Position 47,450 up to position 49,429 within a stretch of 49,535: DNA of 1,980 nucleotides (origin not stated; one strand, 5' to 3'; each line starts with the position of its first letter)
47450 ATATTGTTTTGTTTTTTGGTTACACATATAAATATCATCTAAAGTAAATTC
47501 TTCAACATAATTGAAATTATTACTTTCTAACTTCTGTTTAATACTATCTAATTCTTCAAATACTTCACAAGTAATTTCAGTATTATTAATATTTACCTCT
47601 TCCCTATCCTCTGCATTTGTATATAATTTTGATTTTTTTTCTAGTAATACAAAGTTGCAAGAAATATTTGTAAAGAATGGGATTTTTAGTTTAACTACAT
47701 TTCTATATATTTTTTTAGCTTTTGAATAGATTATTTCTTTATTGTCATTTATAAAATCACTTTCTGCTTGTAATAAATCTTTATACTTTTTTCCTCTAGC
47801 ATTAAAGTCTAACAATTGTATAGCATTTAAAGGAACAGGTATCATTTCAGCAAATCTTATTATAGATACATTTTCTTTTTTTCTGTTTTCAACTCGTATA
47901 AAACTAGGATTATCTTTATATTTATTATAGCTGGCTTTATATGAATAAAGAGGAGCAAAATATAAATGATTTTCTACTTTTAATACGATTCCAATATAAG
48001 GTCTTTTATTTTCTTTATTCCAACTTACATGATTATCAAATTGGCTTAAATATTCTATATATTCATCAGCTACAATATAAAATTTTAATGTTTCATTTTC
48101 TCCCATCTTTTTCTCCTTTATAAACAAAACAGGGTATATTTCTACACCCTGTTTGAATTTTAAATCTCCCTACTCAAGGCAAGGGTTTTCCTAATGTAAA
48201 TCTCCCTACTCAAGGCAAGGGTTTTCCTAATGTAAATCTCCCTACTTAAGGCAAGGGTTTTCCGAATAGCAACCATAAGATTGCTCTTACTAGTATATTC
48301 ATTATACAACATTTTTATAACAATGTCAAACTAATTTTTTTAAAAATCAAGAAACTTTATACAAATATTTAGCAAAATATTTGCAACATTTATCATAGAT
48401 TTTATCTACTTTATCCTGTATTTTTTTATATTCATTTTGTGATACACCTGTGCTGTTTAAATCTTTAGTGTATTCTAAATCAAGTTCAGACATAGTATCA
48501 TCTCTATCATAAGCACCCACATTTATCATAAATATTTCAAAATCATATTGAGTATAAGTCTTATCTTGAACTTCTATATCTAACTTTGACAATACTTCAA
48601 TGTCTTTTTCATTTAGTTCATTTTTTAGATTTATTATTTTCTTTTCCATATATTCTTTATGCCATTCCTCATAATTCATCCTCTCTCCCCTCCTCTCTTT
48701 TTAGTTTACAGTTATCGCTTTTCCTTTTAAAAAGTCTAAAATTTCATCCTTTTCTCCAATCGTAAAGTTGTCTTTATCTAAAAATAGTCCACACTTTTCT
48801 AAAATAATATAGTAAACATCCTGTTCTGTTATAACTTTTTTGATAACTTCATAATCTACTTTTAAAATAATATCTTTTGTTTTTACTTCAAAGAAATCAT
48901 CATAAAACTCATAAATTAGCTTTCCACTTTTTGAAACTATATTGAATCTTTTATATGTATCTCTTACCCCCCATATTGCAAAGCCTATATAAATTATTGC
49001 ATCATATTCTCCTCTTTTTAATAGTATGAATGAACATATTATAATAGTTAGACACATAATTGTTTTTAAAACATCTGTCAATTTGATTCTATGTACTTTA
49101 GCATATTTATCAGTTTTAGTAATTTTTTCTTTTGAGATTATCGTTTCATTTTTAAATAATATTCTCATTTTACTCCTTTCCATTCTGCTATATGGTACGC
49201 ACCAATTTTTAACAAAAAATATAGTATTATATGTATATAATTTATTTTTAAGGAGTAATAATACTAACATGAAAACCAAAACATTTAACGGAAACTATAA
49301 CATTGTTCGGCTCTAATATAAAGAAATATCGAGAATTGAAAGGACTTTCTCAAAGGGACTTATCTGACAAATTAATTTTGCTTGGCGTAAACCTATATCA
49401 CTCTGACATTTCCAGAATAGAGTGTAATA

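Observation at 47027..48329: Complete type III toxin-antitoxin locus whose ToxN/AbiQ toxin carries a C-terminal CYTH-like domain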

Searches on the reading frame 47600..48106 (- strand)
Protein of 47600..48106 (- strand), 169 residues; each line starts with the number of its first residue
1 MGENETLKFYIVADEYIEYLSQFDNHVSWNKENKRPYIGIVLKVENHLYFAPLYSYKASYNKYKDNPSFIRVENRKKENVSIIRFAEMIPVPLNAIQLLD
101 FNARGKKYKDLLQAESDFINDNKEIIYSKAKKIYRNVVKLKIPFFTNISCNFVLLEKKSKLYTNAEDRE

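Call 59: find_homologous_proteins(query=window:47600-48106:-, max_evalue=0.001)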
Query seq(169 aa) (169 aa): 68 proteins with E <= 0.001 among 93 candidates.
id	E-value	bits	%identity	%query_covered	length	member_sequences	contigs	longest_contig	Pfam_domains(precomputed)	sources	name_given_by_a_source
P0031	7.0e-80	285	77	100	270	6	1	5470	PF13958.13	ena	-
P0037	8.0e-80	285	78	100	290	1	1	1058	PF13596.13,PF08448.17,PF13958.13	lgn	-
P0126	4.1e-78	279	82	96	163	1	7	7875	PF13958.13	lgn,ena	-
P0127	6.4e-78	278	80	96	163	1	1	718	PF13958.13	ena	-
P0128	1.0e-77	278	79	96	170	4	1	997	PF13958.13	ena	-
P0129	1.2e-77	277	77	96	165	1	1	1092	PF13958.13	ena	-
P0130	1.5e-77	277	77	96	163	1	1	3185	PF13958.13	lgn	-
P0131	3.1e-77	276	77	96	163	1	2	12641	PF13958.13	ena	-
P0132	2.5e-76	273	77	96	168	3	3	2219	PF13958.13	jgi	-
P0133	4.7e-76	272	76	96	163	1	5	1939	PF13958.13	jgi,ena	-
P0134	1.2e-75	271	74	93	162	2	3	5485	PF13958.13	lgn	-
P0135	1.4e-75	271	73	96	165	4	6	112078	PF13958.13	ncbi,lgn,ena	-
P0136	3.3e-75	270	77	95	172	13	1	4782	PF13958.13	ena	-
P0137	7.7e-75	268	75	96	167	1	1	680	PF13958.13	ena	-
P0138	1.3e-74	268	77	96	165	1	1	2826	PF13958.13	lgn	-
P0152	3.8e-70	253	74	96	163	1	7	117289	PF13958.13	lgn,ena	-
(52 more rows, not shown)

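Call 61: find_encoding_contigs(protein=P0135, flank=5000, max_places=4)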
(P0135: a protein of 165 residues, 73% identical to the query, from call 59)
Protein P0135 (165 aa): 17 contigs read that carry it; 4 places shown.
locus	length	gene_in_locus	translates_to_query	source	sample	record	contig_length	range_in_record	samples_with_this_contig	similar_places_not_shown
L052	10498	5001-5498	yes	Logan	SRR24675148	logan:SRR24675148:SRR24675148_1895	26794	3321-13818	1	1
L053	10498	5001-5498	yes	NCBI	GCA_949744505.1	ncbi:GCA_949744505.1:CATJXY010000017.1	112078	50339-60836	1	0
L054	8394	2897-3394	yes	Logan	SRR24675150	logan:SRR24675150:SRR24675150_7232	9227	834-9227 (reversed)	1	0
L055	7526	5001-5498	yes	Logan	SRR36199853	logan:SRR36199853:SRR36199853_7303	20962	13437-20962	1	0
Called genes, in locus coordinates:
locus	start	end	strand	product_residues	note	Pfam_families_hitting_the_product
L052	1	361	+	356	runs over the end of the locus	PF01380:SIS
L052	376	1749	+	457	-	PF01554:MatE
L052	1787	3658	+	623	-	PF00724:Oxidored_FMN, PF01207:Dus (weak), PF00890:FAD_binding_2 (weak), PF03486:HI0933_like (weak), PF07992:Pyr_redox_2, PF12831:FAD_oxidored (weak), PF13738:Pyr_redox_3, PF00070:Pyr_redox, +9 more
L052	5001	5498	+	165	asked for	PF13958:ToxN_toxin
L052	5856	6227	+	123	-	PF00825:Ribonuclease_P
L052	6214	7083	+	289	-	PF02096:60KD_IMP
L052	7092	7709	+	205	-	PF14804:Jag_N, PF13083:KH_KhpA-B, PF01424:R3H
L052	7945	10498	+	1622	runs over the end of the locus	PF07532:Big_4 (weak), PF17802:SpaA, PF24547:DUF7601, PF19407:DUF5979, PF24547:DUF7601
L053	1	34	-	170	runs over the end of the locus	PF13302:Acetyltransf_3, PF00583:Acetyltransf_1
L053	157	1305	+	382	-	PF00557:Peptidase_M24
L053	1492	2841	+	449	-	PF03023:MurJ (faint), PF01554:MatE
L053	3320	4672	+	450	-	PF03023:MurJ (faint), PF01554:MatE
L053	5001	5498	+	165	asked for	PF13958:ToxN_toxin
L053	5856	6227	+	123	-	PF00825:Ribonuclease_P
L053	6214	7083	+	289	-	PF02096:60KD_IMP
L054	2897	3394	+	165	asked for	PF13958:ToxN_toxin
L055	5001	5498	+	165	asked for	PF13958:ToxN_toxin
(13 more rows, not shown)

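Call 62: find_encoding_contigs(protein=P0152, flank=5000, max_places=4)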
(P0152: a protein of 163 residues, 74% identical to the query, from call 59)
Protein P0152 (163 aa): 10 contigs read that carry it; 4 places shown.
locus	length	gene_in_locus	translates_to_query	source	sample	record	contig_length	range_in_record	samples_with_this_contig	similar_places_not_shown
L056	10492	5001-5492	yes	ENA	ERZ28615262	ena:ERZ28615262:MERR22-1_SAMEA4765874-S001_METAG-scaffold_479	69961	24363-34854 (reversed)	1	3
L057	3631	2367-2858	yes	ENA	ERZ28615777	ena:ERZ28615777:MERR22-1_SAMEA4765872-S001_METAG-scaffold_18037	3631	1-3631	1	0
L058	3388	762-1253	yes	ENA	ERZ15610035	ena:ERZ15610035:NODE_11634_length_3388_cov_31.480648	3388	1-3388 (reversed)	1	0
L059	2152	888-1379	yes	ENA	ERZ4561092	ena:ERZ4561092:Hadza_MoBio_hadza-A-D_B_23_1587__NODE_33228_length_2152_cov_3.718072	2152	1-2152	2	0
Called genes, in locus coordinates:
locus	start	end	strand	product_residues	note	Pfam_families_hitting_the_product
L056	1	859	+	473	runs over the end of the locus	PF01943:Polysacc_synt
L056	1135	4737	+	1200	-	PF07523:Big_3, PF07538:ChW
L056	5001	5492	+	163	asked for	PF13958:ToxN_toxin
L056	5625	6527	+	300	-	PF00535:Glycos_transf_2, PF10111:Glyco_tranf_2_2 (faint)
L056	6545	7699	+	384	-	PF09314:DUF1972, PF00534:Glycos_transf_1 (weak)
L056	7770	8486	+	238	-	PF02706:Wzz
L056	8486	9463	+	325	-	PF01656:CbiA, PF10609:ParA (faint), PF13614:AAA_31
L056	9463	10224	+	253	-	PF19567:CpsB_CapC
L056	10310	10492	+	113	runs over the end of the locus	-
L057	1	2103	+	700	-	?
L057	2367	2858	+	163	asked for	PF13958:ToxN_toxin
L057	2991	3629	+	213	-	?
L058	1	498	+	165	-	?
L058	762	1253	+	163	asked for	PF13958:ToxN_toxin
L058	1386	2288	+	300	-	PF00535:Glycos_transf_2, PF10111:Glyco_tranf_2_2 (faint)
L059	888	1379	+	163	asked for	PF13958:ToxN_toxin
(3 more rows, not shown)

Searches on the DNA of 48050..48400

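Call 68: search_rna_families(source=window, start=48050, end=48400, threshold=evalue, max_evalue=10, show_alignments=2)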
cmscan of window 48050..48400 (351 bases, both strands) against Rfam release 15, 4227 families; matches with E-value up to 10: 6.
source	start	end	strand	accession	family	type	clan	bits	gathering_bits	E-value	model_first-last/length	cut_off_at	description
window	48104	48184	-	RF02980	freshwater-2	Cis-reg;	-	23.8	49.9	0.12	1-84/84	no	freshwater-2 RNA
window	48119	48201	-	RF02029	sraA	Gene; sRNA;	-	20.7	56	0.71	1-95/95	no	sraA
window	48067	48158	+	RF02877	NmsRb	Gene; sRNA;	-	17.6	52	2.1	1-91/91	no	Neisseria metabolic switch regulator b (RcoF1/NgncR163)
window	48077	48156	+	RF01820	RsaE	Gene; sRNA;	-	17.1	79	1.8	1-112/112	no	RNA Staph. aureus E (RoxS)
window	48196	48262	+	RF02589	Spy779816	Gene; sRNA;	-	15.8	67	6.1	1-88/88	no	S. pyogenes small RNA 779816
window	48350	48400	+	RF02933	ARRPOF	Gene; sRNA;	-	9.9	127.2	4.8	1-53/256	3'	ARRPOF RNA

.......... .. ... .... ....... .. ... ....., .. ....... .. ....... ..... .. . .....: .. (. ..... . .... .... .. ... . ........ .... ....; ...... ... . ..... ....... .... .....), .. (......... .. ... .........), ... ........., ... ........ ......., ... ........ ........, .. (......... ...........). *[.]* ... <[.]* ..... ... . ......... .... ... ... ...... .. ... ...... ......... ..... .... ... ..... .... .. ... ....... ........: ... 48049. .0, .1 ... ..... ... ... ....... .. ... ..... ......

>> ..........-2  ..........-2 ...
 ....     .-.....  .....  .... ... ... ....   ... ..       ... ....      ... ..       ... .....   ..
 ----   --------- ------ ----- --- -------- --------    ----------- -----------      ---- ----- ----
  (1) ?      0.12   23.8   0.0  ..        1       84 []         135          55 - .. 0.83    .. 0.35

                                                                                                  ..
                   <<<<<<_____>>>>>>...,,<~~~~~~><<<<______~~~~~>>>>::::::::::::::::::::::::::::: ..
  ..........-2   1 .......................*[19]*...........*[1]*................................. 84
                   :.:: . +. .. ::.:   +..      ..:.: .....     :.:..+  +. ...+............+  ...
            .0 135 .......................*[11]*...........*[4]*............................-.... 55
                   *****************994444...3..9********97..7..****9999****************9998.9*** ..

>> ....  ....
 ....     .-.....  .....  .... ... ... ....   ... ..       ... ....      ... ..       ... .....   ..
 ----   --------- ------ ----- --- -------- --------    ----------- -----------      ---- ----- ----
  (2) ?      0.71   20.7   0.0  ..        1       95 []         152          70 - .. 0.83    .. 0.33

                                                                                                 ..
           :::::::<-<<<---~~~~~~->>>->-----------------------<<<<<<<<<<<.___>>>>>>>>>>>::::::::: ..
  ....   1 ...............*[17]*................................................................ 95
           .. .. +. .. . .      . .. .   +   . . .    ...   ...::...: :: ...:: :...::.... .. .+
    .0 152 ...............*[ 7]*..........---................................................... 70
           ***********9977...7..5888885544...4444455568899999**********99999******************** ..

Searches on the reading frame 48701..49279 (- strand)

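Call 26: search_protein_families(library=pfam, proteins=[window:48701-49279:-], max_evalue=0.01)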
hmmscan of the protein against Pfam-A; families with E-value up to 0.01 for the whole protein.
window:48701-49279:- (192 aa): 1 family
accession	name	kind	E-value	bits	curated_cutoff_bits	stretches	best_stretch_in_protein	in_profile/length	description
PF14317.12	YcxB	-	0.0015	18.7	23.3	1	125-184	1-61/61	YcxB-like protein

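Call 27: search_protein_families(library=padloc, proteins=[window:48701-49279:-], max_evalue=0.01)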
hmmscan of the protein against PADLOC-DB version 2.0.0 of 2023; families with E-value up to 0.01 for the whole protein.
window:48701-49279:- (192 aa): 0 families

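Call 66: search_protein_families(library=ncbifam, proteins=[window:48701-49279:-], max_evalue=0.001)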
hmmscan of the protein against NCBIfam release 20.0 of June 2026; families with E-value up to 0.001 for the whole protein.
window:48701-49279:- (192 aa): 0 families
